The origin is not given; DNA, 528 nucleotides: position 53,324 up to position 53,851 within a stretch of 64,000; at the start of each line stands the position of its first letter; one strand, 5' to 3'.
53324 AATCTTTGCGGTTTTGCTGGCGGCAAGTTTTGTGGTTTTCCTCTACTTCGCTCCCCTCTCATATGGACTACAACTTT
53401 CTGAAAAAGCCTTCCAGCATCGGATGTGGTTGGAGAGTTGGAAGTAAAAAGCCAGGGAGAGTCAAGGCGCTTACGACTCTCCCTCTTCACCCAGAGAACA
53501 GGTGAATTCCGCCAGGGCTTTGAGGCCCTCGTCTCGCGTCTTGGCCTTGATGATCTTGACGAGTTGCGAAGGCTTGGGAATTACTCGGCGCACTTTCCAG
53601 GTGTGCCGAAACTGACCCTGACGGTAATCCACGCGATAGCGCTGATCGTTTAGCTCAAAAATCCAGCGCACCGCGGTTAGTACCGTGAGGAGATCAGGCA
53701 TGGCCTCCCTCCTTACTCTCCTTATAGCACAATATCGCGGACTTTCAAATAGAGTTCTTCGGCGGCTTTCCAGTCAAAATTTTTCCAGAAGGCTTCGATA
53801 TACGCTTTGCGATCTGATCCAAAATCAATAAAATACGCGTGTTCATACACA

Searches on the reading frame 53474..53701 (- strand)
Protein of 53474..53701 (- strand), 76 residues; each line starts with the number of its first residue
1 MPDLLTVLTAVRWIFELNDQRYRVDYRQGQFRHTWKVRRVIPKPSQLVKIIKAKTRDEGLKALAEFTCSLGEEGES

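Call 68: search_protein_families(library=phrogs, proteins=[window:53474-53701:-], max_evalue=1)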
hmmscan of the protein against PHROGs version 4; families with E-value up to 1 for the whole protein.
seq(76 aa): 1 family
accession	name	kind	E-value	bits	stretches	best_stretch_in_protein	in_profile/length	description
phrog_28202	-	unknown function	0.014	16.7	1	3-24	27-48/64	-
